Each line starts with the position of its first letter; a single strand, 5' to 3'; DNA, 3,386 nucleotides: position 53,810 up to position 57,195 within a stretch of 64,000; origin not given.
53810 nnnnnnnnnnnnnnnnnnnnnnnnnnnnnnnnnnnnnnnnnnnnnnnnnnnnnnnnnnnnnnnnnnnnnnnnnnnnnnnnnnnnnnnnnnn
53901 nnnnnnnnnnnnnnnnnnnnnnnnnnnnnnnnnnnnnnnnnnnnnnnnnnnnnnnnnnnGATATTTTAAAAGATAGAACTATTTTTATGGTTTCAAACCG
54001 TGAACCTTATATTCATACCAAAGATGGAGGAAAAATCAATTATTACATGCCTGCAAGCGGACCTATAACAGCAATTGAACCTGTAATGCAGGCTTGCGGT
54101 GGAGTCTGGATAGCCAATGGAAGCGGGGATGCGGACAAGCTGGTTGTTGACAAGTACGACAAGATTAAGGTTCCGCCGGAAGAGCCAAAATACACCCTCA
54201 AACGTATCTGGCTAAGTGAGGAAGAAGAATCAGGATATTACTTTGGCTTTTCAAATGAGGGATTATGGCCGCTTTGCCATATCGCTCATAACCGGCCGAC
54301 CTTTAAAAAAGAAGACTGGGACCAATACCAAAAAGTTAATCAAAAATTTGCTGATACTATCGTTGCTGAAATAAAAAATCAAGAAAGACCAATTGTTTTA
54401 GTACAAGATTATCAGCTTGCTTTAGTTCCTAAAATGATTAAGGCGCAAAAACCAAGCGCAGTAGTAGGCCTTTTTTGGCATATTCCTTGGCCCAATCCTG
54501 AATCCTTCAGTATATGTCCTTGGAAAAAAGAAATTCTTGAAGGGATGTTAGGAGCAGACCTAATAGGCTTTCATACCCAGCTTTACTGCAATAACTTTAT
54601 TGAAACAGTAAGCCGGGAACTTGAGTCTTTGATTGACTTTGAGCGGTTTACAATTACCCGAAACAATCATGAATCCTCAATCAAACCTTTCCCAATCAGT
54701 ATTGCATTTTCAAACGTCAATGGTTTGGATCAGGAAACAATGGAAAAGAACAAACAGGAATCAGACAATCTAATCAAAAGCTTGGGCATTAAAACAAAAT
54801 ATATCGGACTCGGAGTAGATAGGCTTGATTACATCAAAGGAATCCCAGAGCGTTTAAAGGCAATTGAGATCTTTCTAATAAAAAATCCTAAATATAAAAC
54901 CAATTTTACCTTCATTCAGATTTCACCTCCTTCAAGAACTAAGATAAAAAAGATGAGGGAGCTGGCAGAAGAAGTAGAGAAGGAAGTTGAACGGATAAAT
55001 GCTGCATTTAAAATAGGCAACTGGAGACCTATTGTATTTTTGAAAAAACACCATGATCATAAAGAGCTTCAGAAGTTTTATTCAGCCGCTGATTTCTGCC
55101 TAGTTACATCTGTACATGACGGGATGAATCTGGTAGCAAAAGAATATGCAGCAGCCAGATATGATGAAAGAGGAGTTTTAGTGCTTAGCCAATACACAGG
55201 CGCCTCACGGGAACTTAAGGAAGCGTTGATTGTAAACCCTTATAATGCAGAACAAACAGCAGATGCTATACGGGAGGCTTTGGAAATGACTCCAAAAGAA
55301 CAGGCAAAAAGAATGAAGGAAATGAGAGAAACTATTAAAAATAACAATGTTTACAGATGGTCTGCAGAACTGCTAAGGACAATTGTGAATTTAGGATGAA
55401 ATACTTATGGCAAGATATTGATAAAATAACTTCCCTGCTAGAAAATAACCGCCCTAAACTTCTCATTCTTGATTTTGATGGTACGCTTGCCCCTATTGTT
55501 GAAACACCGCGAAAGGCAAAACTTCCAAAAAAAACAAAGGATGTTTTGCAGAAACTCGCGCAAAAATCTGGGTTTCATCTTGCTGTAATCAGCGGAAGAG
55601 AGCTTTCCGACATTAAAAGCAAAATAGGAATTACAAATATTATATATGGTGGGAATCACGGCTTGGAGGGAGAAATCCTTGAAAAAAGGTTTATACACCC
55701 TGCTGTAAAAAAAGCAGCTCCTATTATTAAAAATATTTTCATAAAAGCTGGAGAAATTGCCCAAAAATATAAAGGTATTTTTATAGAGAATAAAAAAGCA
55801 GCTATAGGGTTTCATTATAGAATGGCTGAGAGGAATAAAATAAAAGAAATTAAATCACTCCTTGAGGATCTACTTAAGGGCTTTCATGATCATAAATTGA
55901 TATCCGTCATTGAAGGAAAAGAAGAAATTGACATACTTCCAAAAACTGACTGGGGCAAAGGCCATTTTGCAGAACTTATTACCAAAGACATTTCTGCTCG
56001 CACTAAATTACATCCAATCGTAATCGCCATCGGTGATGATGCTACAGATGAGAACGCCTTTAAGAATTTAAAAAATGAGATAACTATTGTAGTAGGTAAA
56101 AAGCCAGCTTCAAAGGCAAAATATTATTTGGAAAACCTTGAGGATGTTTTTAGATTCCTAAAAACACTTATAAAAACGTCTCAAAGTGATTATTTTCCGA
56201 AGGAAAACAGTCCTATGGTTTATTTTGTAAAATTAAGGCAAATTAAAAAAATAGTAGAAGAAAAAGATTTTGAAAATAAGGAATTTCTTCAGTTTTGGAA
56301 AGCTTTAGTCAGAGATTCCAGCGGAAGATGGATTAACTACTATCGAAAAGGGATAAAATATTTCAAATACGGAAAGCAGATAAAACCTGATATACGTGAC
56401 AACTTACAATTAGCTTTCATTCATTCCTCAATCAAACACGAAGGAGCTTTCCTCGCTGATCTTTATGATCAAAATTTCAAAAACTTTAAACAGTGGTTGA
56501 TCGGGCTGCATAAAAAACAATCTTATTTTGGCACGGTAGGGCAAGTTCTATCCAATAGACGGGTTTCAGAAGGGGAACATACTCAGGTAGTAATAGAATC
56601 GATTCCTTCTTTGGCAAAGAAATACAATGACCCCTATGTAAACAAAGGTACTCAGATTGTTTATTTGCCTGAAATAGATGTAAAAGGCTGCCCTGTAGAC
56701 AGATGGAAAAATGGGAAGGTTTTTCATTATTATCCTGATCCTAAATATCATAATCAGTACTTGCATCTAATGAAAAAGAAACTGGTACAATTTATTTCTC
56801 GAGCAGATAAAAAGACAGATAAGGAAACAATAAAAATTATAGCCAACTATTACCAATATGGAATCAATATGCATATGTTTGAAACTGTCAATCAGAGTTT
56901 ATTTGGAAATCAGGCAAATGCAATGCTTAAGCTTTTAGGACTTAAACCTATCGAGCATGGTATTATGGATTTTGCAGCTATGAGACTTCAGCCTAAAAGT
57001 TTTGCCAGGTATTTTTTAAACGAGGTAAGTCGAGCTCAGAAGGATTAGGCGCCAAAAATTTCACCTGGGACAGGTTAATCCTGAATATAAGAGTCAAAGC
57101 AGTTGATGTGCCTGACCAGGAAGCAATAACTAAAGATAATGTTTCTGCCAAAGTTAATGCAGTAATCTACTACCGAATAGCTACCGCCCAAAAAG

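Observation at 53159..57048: Sensor-domain/HAMP-like membrane module fused to OtsA, translationally coupled to OtsB with an unknown C-terminal domain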

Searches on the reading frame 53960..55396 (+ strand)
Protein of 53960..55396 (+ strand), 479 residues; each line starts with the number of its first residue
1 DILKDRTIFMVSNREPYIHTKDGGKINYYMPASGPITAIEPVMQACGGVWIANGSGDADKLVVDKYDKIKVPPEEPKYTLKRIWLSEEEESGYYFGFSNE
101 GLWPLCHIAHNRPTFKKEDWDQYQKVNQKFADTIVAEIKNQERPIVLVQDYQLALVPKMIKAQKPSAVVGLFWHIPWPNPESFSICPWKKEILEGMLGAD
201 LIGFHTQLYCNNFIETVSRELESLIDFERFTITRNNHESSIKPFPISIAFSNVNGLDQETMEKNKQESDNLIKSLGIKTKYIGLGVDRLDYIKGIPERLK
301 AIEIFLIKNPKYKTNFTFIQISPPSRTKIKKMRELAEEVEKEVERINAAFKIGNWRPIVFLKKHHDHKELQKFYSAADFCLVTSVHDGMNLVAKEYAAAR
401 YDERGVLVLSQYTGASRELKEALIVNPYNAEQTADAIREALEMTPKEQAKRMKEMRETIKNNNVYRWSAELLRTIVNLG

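Call 34: search_solved_structures(query=window:53960-55396:+, max_evalue=1e-20, show_alignments=2)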
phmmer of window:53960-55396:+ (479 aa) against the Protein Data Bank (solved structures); distinct sequences matched with E-value up to 1e-20: 23.
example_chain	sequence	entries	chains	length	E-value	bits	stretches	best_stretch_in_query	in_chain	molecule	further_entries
5huv_A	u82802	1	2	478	1.7e-80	274.4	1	8-456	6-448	Alpha,alpha-trehalose-phosphate synthase [UDP-forming]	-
5hut_A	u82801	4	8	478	1.7e-80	274.3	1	8-456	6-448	Alpha,alpha-trehalose-phosphate synthase [UDP-forming]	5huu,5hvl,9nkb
9niq_A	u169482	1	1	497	1.8e-80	274.3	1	8-456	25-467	Alpha,alpha-trehalose-phosphate synthase [UDP-forming]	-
5jij_A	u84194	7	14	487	2.6e-79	270.5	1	8-474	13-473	Alpha,alpha-trehalose-phosphate synthase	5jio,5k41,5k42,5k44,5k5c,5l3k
6jbi_A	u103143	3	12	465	1.8e-74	254.5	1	8-463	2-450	Trehalose-6-phosphate synthase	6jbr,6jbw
5hvo_A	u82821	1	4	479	4.3e-74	253.3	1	5-468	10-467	Alpha,alpha-trehalose-phosphate synthase (UDP-forming)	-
5hvm_A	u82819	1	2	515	7.5e-72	245.9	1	7-462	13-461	Alpha,alpha-trehalose-phosphate synthase (UDP-forming)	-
8fhw_A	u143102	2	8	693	1.3e-70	241.8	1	164-470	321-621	Alpha,alpha-trehalose-phosphate synthase (UDP-forming)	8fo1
6jak_A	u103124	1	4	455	1.7e-62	215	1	32-469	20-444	Trehalose-6-phosphate synthase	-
1gz5_A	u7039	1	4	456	1.7e-62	215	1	32-469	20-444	ALPHA-TREHALOSE-PHOSPHATE SYNTHASE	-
2wtx_A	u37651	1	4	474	2e-62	214.8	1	32-469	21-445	ALPHA, ALPHA-TREHALOSE-PHOSPHATE SYNTHASE [UDP-FORMING]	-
1uqt_A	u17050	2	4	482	2.1e-62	214.7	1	32-469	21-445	ALPHA, ALPHA-TREHALOSE-PHOSPHATE SYNTHASE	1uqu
5hxa_A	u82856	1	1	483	2.4e-59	204.6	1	31-476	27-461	Alpha,alpha-trehalose-phosphate synthase (UDP-forming)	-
5v0t_A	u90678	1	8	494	8.5e-58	199.5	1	31-475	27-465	Alpha,alpha-trehalose-phosphate synthase (UDP-forming)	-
5tvg_A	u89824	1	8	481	4.4e-57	197.2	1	33-469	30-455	Alpha,alpha-trehalose-phosphate synthase (UDP-forming)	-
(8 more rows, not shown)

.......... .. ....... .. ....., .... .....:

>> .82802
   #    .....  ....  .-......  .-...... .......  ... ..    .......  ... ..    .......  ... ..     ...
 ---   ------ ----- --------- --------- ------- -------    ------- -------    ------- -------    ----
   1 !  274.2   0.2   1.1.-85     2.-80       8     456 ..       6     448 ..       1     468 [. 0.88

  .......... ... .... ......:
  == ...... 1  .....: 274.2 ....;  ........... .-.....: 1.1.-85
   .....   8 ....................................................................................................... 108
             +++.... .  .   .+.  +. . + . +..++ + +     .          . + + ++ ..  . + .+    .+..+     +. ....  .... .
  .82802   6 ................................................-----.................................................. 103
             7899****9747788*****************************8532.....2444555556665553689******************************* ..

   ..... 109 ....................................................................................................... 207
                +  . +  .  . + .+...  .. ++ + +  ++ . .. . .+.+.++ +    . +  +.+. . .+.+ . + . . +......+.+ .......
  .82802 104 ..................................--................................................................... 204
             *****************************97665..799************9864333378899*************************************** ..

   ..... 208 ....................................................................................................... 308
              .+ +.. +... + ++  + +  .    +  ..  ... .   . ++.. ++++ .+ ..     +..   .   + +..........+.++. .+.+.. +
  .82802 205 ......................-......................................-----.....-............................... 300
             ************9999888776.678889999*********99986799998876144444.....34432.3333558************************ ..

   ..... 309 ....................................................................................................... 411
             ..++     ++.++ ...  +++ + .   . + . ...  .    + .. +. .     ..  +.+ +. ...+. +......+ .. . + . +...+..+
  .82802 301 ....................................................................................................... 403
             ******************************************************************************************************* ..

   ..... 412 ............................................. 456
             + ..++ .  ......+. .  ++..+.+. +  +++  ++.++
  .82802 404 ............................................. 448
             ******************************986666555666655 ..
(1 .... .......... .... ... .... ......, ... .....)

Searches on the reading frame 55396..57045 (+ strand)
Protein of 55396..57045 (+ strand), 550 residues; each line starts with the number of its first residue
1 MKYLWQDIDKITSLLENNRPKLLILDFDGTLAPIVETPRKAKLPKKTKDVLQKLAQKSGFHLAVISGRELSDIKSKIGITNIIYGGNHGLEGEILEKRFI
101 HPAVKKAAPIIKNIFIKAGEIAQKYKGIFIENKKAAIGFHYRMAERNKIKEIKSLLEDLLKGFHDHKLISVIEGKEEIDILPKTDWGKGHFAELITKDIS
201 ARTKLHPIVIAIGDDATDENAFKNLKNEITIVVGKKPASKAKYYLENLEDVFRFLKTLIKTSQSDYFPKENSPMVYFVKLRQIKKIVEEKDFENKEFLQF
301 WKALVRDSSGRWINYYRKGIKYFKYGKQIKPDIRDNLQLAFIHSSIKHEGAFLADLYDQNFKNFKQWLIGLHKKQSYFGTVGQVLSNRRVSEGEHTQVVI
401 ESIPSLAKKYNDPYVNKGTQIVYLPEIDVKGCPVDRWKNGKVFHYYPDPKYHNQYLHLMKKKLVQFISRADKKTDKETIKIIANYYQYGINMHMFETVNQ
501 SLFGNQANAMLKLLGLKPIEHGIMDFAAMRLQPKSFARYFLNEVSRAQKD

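Call 3: search_protein_families(library=pfam, proteins=[window:55396-57045:+], max_evalue=1)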
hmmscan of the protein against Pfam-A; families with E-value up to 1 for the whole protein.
window:55396-57045:+ (550 aa): 6 families
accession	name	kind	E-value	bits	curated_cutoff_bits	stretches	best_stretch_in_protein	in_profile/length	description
PF02358.22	Trehalose_PPase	-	1.6e-37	129.3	27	1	24-245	1-231/235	Trehalose-phosphatase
PF22459.2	PrgX_C_TPR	-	0.0056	17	27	1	203-285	80-154/190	Pheromone cCF10 receptor, C-terminal TPR region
PF22822.1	MrpR_N_CB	-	0.011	16.8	27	1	324-376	9-60/79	MrpR, N-terminal core-binding domain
PF11848.13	DUF3368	-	0.037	14.4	27.3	0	42-63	15-35/46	Domain of unknown function (DUF3368)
PF14278.11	TetR_C_8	-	0.072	13.6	26.1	1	442-494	24-78/103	Transcriptional regulator C-terminal region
PF03271.22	EB1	-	0.34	11.7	27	1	276-299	8-33/41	EB1-like C-terminal motif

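Call 4: search_protein_families(library=ncbifam, proteins=[window:55396-57045:+], max_evalue=0.1)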
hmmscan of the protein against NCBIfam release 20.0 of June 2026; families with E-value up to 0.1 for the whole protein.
window:55396-57045:+ (550 aa): 7 families
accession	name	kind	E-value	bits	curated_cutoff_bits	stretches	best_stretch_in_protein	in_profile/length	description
TIGR00685.1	T6PP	equivalog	3.9e-43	148.1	68.05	1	21-260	4-250/250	trehalose-phosphatase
NF011071.0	PRK14501.1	equivalog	4e-43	147.7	634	1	8-261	481-727/729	bifunctional alpha,alpha-trehalose-phosphate synthase (UDP-forming)/trehalose-phosphatase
NF007560.0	PRK10187.1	equivalog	1.9e-23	83.1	327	1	24-265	18-250/266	trehalose-phosphatase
TIGR01484.1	HAD-SF-IIB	subfamily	4.5e-17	62.9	41.8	1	22-226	1-216/221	HAD-IIB family hydrolase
TIGR01662.1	HAD-SF-IIIA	subfamily_domain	5.4e-05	23.3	44.6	1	21-69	1-51/141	HAD-IIIA family hydrolase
TIGR01681.1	HAD-SF-IIIC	subfamily_domain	0.037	14.8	35.75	0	21-117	1-76/132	HAD-IIIC family phosphatase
TIGR01670.1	KdsC-phosphatas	subfamily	0.041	13.8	106.95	0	21-90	2-78/154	3-deoxy-D-manno-octulosonate 8-phosphate phosphatase, YrbI family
